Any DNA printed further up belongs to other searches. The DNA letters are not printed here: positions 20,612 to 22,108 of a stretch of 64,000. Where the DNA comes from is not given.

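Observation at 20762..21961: Degenerate sigma54-activator-like AAA+ protein (no GAFTGA, no HTH, no receiver) divergently paired with the EPS operon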

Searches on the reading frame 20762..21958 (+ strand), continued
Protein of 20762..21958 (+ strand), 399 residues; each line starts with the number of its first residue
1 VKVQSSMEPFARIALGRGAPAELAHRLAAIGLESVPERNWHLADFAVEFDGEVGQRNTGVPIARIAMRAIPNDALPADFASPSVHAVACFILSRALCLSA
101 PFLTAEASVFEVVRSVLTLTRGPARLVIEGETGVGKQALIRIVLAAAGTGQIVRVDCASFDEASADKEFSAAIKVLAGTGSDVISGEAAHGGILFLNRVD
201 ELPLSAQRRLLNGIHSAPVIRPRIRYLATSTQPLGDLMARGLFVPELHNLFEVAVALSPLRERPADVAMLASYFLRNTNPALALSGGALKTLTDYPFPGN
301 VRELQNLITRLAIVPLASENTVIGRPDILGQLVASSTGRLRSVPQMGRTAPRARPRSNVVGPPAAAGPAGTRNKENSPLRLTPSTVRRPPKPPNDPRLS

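Call 18: find_encoding_contigs(protein=P0024, flank=10000, max_places=2)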
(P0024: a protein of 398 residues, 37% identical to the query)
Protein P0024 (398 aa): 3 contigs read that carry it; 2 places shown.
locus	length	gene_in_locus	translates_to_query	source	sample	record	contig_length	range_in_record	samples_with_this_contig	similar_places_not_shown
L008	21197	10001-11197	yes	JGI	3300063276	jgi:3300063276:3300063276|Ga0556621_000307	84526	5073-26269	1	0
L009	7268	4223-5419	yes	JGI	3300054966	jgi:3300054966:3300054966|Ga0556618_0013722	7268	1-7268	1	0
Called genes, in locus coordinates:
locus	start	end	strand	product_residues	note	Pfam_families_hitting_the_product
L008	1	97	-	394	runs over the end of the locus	PF02771:Acyl-CoA_dh_N, PF02770:Acyl-CoA_dh_M, PF00441:Acyl-CoA_dh_1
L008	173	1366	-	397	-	PF02771:Acyl-CoA_dh_N, PF02770:Acyl-CoA_dh_M, PF00441:Acyl-CoA_dh_1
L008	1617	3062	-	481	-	PF00171:Aldedh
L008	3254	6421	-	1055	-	PF00873:ACR_tran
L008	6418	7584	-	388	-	PF25917:BSH_RND, PF25973:BSH_CzcB (weak), PF25876:HH_MFP_RND, PF25944:Beta-barrel_RND, PF25967:RND-MFP_C, PF25975:CzcB_C, PF25989:YknX_C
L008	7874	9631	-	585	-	PF02129:Peptidase_S15, PF08530:PepX_C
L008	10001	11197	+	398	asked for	PF00158:Sigma54_activat, PF14532:Sigma54_activ_2, PF25601:AAA_lid_14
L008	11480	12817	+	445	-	PF07044:DUF1329, PF17131:TP_0789-like (faint)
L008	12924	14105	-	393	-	PF02771:Acyl-CoA_dh_N, PF02770:Acyl-CoA_dh_M, PF00441:Acyl-CoA_dh_1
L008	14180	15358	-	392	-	PF02771:Acyl-CoA_dh_N, PF02770:Acyl-CoA_dh_M, PF00441:Acyl-CoA_dh_1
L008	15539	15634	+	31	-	-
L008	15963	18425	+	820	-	PF04453:LptD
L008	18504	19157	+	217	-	PF04390:LptE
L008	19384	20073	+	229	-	PF00903:Glyoxalase, PF13669:Glyoxalase_4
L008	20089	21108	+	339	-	PF08240:ADH_N, PF16912:Glu_dehyd_C, PF00107:ADH_zinc_N, PF13602:ADH_zinc_N_2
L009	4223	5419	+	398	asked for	PF00158:Sigma54_activat, PF14532:Sigma54_activ_2, PF25601:AAA_lid_14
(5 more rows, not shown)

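Call 19: find_encoding_contigs(protein=P0026, flank=10000, max_places=2)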
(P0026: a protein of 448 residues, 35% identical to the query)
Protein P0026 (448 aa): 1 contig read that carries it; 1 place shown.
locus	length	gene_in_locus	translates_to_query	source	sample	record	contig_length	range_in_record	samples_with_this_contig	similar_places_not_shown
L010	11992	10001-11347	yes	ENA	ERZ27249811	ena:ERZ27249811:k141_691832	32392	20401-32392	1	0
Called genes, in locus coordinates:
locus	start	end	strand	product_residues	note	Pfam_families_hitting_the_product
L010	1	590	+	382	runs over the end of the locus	PF02771:Acyl-CoA_dh_N, PF02770:Acyl-CoA_dh_M, PF00441:Acyl-CoA_dh_1, PF08028:Acyl-CoA_dh_2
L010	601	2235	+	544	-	PF01642:MM_CoA_mutase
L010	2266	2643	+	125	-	PF02310:B12-binding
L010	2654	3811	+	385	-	PF02771:Acyl-CoA_dh_N, PF02770:Acyl-CoA_dh_M, PF00441:Acyl-CoA_dh_1, PF08028:Acyl-CoA_dh_2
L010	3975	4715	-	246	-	PF13350:Y_phosphatase3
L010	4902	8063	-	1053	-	PF00873:ACR_tran, PF03176:MMPL (weak)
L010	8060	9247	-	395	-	PF25917:BSH_RND, PF25973:BSH_CzcB, PF25876:HH_MFP_RND, PF25944:Beta-barrel_RND, PF25967:RND-MFP_C, PF25975:CzcB_C (weak), PF25989:YknX_C (weak)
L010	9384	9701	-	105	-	-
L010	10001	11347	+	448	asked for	PF00158:Sigma54_activat, PF25601:AAA_lid_14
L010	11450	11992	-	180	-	?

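Call 22: find_related_loci(query=A2, collection=genome_contigs, flank=10000)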
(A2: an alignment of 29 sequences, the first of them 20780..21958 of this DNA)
Query A2 (393 aa) in genome_contigs; peptide patterns used: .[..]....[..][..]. (x = any residue, [..] = any of these).
600 stretches matched a pattern (row limit reached: there are more); 592 encode a relative of the query (tblastn E <= 1e-3); the best 80 are kept; 80 distinct loci.
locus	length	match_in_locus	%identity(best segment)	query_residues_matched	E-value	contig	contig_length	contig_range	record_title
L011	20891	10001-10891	33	66-322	2e-34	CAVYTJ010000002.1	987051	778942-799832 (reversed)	MAG: uncultured delta proteobacterium isolate MFD06092.bin.1.266 genome assembly, contig: contig_10710, whole genome sho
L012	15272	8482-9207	35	97-322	4e-27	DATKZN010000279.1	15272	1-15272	MAG TPA_asm: Gammaproteobacteria bacterium isolate SMAG_U14246 k141_2913312, whole genome shotgun sequence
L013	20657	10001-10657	32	102-308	6e-27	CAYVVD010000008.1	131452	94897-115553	MAG TPA_asm: uncultured Hyphomicrobiales bacterium isolate SRP141376_co3_220 genome assembly, contig: NODE_194_length_13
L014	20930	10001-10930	31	21-308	3e-26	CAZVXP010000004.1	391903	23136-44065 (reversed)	MAG TPA_asm: uncultured Thermodesulfobacteriota bacterium isolate binchicken_co219_327 genome assembly, contig: k141_127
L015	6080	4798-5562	29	105-344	7e-26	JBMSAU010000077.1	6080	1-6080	MAG: Thermodesulfobacteriaceae bacterium isolate Thermodesulfobacteriaceae-CON-C-r01 Thermodesulfobacteriaceae-CON-C-r01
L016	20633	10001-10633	37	112-304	2e-25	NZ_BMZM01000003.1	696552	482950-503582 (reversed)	Kushneria pakistanensis strain KCTC 42082 sequence03, whole genome shotgun sequence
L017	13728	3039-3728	32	93-304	7e-25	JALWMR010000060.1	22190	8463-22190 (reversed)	MAG: Thiotrichaceae bacterium isolate M17_metabat2_scaf2bin.180 M17_NODE_1723_length_22190_cov_2.357068, whole genome sh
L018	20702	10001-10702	35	90-304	1e-24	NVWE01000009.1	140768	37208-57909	MAG: Cellvibrionales bacterium isolate NORP45 Contig_source1383C_319, whole genome shotgun sequence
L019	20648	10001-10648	34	117-315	1e-24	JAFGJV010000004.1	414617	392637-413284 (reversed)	MAG: Spirochaetales bacterium isolate Zod_Metabat.296 k87_1056889, whole genome shotgun sequence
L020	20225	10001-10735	35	79-304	8e-25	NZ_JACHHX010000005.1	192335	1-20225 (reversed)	Rehaibacterium terrae strain DSM 25897 Ga0415263_05, whole genome shotgun sequence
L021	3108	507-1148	34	109-304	9e-25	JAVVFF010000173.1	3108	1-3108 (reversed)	MAG: Methylophaga sp. isolate TamC13-40 NODE_25407_length_3108_cov_4.188339, whole genome shotgun sequence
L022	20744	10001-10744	30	102-336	2e-24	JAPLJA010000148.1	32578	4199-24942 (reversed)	MAG: Proteobacteria bacterium isolate LacPavin_0920_SED5_MAG_48_26 LacPavin_0920_SED5_scaffold_402692, whole genome shot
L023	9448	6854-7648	32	95-345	2e-24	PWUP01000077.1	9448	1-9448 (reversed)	MAG: Gammaproteobacteria bacterium isolate CSSed11_242R1 CS-Sed11-C12719, whole genome shotgun sequence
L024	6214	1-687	34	127-340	3e-24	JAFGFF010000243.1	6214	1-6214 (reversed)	MAG: Pirellulales bacterium isolate Zod_Metabat.1299 k87_7051212, whole genome shotgun sequence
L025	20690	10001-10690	33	94-304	8e-24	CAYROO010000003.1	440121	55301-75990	MAG TPA_asm: uncultured Polycyclovorans sp. isolate binchicken_co237_75 genome assembly, contig: NODE_10_length_440121_c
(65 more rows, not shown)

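Call 24: find_related_loci(query=window:20780-21958:+, collection=metagenome_contigs, flank=10000)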
Query window:20780-21958:+ (393 aa) in metagenome_contigs; peptide patterns used: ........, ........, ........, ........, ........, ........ (x = any residue, [..] = any of these).
203 stretches matched a pattern; 14 encode a relative of the query (tblastn E <= 1e-3); 14 distinct loci.
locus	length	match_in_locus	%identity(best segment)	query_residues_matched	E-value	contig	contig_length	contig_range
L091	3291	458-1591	83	1-378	0e+0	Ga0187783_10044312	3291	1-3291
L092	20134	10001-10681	34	97-304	3e-23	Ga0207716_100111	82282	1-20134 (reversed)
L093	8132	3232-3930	30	94-307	7e-21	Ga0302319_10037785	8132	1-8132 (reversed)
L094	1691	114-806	30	96-307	2e-20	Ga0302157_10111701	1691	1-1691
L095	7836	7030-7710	27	105-313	2e-18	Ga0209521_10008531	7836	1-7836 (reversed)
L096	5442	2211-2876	31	105-308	4e-18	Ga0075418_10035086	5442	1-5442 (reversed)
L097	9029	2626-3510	27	107-385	4e-16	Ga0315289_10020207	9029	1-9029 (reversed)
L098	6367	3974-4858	27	107-385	3e-16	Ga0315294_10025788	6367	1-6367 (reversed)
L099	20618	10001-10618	29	117-304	4e-15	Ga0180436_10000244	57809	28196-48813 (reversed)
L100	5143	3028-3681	29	107-302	9e-15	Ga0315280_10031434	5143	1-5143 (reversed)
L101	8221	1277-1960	28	95-304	2e-13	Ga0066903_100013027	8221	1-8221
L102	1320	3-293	41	254-349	1e-13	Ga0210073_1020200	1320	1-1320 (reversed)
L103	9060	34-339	35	213-308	4e-10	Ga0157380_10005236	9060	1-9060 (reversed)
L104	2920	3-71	74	282-304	5e-6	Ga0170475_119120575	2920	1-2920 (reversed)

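Call 26: find_encoding_contigs(protein=P0005, flank=10000, max_places=3)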
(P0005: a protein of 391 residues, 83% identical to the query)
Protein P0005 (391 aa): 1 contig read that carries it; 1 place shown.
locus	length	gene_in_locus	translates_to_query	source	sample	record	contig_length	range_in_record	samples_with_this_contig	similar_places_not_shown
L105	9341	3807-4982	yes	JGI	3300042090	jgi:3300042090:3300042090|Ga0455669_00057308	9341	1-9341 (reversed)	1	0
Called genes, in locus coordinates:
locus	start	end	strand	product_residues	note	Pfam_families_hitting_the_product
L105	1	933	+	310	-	?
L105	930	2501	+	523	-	PF02538:Hydantoinase_B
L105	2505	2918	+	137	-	PF00293:NUDIX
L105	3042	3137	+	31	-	-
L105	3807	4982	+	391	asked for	PF00158:Sigma54_activat, PF14532:Sigma54_activ_2 (faint), PF25601:AAA_lid_14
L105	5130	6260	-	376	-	PF04909:Amidohydro_2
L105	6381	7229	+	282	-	PF00106:adh_short, PF08659:KR, PF13561:adh_short_C2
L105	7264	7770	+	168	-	PF00801:PKD, PF18911:PKD_4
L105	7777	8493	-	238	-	PF00106:adh_short, PF08659:KR (faint), PF13561:adh_short_C2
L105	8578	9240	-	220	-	PF00484:Pro_CA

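Call 27: find_encoding_contigs(protein=P0029, flank=10000, max_places=2)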
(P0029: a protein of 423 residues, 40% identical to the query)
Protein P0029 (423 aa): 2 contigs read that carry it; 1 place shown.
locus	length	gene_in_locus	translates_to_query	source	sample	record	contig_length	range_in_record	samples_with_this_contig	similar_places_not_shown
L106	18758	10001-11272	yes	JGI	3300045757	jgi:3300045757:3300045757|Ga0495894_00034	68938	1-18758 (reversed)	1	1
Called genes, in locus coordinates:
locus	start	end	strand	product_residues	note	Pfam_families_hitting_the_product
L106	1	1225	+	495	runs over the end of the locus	PF00361:Proton_antipo_M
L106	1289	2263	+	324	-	-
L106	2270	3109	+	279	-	PF01887:SAM_HAT_N, PF20257:SAM_HAT_C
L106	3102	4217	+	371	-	PF02163:Peptidase_M50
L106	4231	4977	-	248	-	PF13350:Y_phosphatase3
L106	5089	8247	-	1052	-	PF00873:ACR_tran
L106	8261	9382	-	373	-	PF25917:BSH_RND, PF25876:HH_MFP_RND, PF25944:Beta-barrel_RND, PF25967:RND-MFP_C, PF25975:CzcB_C (weak), PF25989:YknX_C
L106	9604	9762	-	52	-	-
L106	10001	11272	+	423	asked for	PF00158:Sigma54_activat, PF14532:Sigma54_activ_2, PF25601:AAA_lid_14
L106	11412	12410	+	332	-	PF00296:Bac_luciferase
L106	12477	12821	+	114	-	PF06094:GGACT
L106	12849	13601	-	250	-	PF05742:TANGO2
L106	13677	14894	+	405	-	PF01266:DAO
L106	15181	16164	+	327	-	PF13191:AAA_16 (weak), PF00004:AAA, PF07724:AAA_2 (weak), PF07726:AAA_3 (faint), PF07728:AAA_5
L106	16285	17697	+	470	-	PF05762:VWA_CoxE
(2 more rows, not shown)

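Call 28: find_encoding_contigs(protein=P0036, flank=10000, max_places=2)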
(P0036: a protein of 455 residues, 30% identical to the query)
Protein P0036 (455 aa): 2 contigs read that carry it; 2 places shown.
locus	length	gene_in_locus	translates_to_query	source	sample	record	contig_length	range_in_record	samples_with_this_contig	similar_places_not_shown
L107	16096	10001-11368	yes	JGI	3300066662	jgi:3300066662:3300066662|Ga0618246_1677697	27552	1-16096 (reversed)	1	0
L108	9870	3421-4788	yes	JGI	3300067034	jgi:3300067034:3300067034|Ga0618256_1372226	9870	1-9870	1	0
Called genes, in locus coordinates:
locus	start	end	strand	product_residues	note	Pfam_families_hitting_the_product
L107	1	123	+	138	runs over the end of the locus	PF04972:BON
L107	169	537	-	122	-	-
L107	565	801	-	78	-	-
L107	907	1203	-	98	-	-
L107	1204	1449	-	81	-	-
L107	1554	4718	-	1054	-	PF00873:ACR_tran, PF03176:MMPL (faint), PF02355:SecD_SecF_C (faint)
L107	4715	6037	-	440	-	PF25917:BSH_RND, PF25973:BSH_CzcB, PF25876:HH_MFP_RND, PF25944:Beta-barrel_RND, PF25967:RND-MFP_C, PF25989:YknX_C, PF25975:CzcB_C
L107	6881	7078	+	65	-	PF04480:DUF559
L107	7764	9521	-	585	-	PF02129:Peptidase_S15, PF08530:PepX_C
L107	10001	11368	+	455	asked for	PF00158:Sigma54_activat, PF14532:Sigma54_activ_2 (weak), PF25601:AAA_lid_14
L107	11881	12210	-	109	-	-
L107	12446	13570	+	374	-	PF17957:Big_7 (faint)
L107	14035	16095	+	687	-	?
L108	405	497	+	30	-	PF04480:DUF559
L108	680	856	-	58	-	-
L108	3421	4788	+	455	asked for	PF00158:Sigma54_activat, PF14532:Sigma54_activ_2 (weak), PF25601:AAA_lid_14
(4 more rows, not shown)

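Call 30: predict_structure(alignment_id=A2)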
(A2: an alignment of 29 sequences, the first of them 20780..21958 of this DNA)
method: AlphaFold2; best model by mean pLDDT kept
length: 393 residues; sequences in the alignment: 29
mean_pLDDT: 77.8   pTM: 0.75
mean pLDDT of the five models: 77.8, 75.3, 75.2, 75.0, 74.1
residues with pLDDT >= 90: 189; 70-90: 99; 50-70: 36; < 50: 69
segments of 3 or more residues with pLDDT < 50: 175-182, 331-385, 389-393
pLDDT, mean of each block of 10 residues (from residue 1): 90 92 95 89 69 83 65 93 96 93 95 88 87 93 84 79 85 52 73 93 88 68 94 95 92 90 93 89 91 85 85 80 81 39 33 33 31 34 47 41
secondary structure, 60 per line:
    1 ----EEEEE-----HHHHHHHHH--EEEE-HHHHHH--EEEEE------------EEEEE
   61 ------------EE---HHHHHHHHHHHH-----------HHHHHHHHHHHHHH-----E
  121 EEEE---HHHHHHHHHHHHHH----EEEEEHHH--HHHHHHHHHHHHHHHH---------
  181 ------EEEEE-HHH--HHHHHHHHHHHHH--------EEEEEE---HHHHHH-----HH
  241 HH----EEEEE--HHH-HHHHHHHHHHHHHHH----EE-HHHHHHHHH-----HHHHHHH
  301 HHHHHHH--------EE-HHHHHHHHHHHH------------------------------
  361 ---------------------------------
elements in order: E5-9 H15-23 E26-29 H31-36 E39-43 E56-60 H78-89 H101-114 E120-124 H128-141 E146-150 H156-171 E187-191 H198-210 E219-224 H228-233 H239-242 E247-251 H258-272 H280-288 H294-307 H319-330

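Call 33: fold_search(model_id=the predicted structure, library=pdb)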
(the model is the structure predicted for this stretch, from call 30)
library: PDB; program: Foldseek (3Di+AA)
matches with E <= 10: 1612; with E <= 0.001: 710
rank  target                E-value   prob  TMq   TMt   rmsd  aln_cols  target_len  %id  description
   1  4l4u                  5.9e-15  1.00  0.46  0.46  18.3       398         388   21  Crystal structure of construct containing A. aeolicus NtrC1 receiver, central and DNA binding domains (released 2013-08-28)
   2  3m0e_A                8.7e-15  1.00  0.48  0.75   5.9       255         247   27  Crystal structure of the ATP-bound state of Walker B mutant of NtrC1 ATPase domain (released 2010-11-03)
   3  1ny5_A                4.0e-14  1.00  0.46  0.47  19.5       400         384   20  Crystal structure of sigm54 activator (AAA+ ATPase) in the inactive state (released 2003-11-11)
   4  3dzd_A                5.0e-14  1.00  0.46  0.49  17.7       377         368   23  Crystal structure of sigma54 activator NTRC4 in the inactive state (released 2008-11-25)
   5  1ny5_B                5.6e-14  1.00  0.48  0.48  19.2       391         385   20  Crystal structure of sigm54 activator (AAA+ ATPase) in the inactive state (released 2003-11-11)
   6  7v2b_D                6.2e-14  1.00  0.44  0.45  18.2       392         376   18  Crystal Structure of VpsR display novel dimeric architecture and c-di-GMP binding: mechanistic implications in oligome (released 2022-04-06)
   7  4lzz_E                1.1e-13  1.00  0.47  0.69   5.7       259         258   27  Nucleotide-induced asymmetry within atpase activator ring drives s54-RNAP interaction and ATP hydrolysis (released 2013-12-04)
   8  6lua_D                1.2e-13  1.00  0.44  0.67   6.9       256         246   23  Cis-mutant R349A of the central AAA+ domain of the flagellar regulatory protein FlrC (released 2020-03-18)
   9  5m7p_A                1.3e-13  1.00  0.47  0.43  16.1       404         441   19  Crystal structure of NtrX from Brucella abortus in complex with ADP processed with the CrystalDirect automated mountin (released 2017-01-25)
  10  5m7n_A                1.5e-13  1.00  0.48  0.43  16.1       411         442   18  Crystal structure of NtrX from Brucella abortus in complex with ATP processed with the CrystalDirect automated mountin (released 2017-01-25)
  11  1ny6_B                2.8e-13  1.00  0.46  0.72   6.4       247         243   27  Crystal structure of sigm54 activator (AAA+ ATPase) in the active state (released 2003-11-11)
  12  6lua_A                3.8e-13  1.00  0.44  0.67   6.9       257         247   24  Cis-mutant R349A of the central AAA+ domain of the flagellar regulatory protein FlrC (released 2020-03-18)
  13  5m7p_B                4.0e-13  1.00  0.44  0.40  15.8       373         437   19  Crystal structure of NtrX from Brucella abortus in complex with ADP processed with the CrystalDirect automated mountin (released 2017-01-25)
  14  7v2b_A                4.0e-13  1.00  0.45  0.47  17.1       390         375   18  Crystal Structure of VpsR display novel dimeric architecture and c-di-GMP binding: mechanistic implications in oligome (released 2022-04-06)
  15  4lzz_L                4.7e-13  1.00  0.45  0.69   6.2       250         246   27  Nucleotide-induced asymmetry within atpase activator ring drives s54-RNAP interaction and ATP hydrolysis (released 2013-12-04)
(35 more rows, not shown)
